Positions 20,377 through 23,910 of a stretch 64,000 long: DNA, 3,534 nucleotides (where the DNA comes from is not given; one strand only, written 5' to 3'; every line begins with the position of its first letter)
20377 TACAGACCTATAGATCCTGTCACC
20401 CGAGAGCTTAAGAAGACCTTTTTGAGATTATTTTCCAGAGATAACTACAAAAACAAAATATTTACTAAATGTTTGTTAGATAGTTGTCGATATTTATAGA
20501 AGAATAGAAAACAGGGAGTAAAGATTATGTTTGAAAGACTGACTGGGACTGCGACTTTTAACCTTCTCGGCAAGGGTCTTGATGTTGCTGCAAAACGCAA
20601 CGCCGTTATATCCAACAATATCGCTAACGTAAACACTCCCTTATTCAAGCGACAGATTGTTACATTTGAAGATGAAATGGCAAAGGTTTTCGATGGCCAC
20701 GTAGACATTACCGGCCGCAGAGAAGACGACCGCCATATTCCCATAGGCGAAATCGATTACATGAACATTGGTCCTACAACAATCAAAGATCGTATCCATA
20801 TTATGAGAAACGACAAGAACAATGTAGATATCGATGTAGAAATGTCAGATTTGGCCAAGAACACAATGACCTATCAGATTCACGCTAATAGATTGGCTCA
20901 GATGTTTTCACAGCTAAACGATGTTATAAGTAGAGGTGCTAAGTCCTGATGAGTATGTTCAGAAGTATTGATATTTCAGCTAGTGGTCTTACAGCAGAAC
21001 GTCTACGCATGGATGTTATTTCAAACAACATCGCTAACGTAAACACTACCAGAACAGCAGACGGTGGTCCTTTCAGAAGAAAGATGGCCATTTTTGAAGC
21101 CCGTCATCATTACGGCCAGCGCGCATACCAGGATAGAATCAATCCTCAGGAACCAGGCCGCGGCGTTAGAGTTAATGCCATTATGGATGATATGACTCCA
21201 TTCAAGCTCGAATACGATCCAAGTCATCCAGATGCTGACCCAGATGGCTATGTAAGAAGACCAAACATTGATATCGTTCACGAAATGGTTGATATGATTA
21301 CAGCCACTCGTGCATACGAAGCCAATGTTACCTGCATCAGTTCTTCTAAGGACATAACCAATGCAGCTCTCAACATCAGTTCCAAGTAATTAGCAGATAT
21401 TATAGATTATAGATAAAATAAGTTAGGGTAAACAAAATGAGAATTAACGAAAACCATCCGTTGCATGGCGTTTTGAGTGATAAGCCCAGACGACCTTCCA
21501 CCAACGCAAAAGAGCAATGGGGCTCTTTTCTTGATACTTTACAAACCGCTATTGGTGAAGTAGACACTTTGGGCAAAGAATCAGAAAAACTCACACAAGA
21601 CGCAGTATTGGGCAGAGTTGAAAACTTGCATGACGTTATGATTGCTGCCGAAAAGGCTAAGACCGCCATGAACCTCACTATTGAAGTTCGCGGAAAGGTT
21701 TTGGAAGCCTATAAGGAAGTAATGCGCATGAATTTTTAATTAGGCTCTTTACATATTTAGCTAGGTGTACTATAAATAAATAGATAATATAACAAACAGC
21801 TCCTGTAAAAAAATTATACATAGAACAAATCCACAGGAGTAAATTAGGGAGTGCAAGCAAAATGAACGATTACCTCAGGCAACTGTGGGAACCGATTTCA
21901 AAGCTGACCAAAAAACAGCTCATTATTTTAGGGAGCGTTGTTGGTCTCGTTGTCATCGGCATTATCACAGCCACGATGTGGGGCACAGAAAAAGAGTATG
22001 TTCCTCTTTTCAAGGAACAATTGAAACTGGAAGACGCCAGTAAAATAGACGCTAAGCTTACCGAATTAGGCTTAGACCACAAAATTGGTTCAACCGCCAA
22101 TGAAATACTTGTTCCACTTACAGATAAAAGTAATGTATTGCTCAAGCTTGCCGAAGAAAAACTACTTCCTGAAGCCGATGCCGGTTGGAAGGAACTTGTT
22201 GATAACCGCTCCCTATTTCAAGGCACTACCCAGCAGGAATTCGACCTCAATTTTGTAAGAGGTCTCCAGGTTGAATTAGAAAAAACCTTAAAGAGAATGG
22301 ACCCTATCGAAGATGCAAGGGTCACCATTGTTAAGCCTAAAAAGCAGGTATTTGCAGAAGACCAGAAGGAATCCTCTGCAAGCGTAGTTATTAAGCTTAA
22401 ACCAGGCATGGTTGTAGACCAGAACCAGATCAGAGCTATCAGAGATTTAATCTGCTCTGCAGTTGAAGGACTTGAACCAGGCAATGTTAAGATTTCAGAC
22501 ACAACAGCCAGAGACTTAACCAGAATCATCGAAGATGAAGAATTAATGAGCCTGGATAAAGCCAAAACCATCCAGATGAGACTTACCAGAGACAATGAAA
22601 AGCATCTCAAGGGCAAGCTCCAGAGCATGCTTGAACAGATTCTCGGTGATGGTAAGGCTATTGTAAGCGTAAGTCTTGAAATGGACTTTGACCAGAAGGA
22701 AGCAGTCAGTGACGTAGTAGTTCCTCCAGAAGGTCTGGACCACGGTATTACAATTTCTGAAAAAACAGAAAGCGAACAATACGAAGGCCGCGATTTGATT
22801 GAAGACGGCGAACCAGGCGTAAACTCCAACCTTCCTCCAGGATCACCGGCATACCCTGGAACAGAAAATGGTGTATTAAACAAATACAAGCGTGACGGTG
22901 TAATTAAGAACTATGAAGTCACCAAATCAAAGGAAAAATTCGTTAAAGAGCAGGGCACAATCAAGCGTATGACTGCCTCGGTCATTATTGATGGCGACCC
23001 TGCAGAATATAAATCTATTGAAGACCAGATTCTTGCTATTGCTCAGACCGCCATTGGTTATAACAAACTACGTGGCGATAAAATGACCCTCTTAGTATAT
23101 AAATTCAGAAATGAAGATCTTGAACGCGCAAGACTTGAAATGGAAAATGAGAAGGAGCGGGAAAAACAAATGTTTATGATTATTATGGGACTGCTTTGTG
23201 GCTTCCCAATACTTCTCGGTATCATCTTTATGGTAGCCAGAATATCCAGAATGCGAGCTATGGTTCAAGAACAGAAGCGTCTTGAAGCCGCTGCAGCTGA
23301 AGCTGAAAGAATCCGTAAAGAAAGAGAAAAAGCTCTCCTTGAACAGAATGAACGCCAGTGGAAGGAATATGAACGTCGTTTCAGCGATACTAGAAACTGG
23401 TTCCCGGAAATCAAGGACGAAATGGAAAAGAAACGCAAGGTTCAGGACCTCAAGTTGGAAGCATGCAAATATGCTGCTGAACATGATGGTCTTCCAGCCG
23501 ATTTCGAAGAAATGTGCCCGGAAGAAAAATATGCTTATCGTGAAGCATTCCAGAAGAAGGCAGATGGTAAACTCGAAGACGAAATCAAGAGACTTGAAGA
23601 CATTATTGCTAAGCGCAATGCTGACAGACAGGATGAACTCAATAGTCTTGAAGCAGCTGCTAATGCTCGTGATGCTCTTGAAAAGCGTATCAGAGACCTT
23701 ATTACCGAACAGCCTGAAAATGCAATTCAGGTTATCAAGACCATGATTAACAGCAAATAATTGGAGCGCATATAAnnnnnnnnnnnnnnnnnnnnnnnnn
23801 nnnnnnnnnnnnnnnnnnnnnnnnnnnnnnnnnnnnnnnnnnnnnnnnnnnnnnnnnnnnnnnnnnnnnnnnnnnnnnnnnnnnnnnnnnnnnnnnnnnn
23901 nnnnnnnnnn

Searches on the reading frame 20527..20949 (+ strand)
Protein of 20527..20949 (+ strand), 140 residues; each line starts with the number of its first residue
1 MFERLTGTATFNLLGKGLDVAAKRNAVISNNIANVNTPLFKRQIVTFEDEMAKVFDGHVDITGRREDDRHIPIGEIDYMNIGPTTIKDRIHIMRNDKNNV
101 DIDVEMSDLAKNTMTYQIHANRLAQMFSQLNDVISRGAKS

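Call 71: search_protein_families(library=pfam, proteins=[window:20527-20949:+], max_evalue=0.00001)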
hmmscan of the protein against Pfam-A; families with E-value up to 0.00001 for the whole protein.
window:20527-20949:+ (140 aa): 1 family
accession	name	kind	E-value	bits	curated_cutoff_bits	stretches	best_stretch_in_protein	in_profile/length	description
PF00460.25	Flg_bb_rod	-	7.4e-06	26.3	20.7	0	17-41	7-31/31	Flagella basal body rod protein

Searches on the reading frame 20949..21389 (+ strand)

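Call 71: search_protein_families(library=pfam, proteins=[window:20949-21389:+], max_evalue=0.00001)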
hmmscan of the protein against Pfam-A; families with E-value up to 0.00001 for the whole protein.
window:20949-21389:+ (146 aa): 2 families
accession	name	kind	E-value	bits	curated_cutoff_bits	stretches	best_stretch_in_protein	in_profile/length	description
PF06429.18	Flg_bbr_C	-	4.4e-13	49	23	1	100-143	3-46/46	Flagellar basal body rod FlgEFG protein C-terminal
PF00460.25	Flg_bb_rod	-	2.2e-10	40.7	20.7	1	7-35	1-29/31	Flagella basal body rod protein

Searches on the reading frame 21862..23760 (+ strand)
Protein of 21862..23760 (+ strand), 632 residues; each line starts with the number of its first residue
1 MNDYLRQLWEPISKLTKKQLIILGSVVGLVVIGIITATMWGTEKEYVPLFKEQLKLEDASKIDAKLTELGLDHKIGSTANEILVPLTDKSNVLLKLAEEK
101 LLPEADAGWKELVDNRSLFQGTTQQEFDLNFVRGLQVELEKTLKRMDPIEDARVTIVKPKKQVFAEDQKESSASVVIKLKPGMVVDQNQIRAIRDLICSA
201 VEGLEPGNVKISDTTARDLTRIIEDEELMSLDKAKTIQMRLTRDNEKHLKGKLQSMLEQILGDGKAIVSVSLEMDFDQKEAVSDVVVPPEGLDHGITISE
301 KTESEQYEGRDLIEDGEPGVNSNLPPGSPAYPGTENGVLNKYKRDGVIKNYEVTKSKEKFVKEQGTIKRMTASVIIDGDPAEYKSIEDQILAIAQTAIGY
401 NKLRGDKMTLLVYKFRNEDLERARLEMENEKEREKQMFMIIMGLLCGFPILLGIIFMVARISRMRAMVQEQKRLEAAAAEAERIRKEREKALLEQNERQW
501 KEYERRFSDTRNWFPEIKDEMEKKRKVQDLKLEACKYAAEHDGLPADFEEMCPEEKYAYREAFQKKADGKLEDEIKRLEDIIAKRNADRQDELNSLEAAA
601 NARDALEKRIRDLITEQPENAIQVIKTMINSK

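Call 71: search_protein_families(library=pfam, proteins=[window:21862-23760:+], max_evalue=0.00001)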
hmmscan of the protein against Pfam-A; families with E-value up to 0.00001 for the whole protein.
window:21862-23760:+ (632 aa): 2 families
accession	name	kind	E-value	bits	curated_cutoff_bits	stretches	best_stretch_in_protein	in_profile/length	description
PF01514.23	YscJ_FliF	-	5.9e-45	153.8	24.4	1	42-220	2-178/179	Secretory protein of YscJ/FliF family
PF08345.17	YscJ_FliF_C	-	3.1e-29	102.7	23.8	1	257-415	1-147/147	Flagellar M-ring protein C-terminal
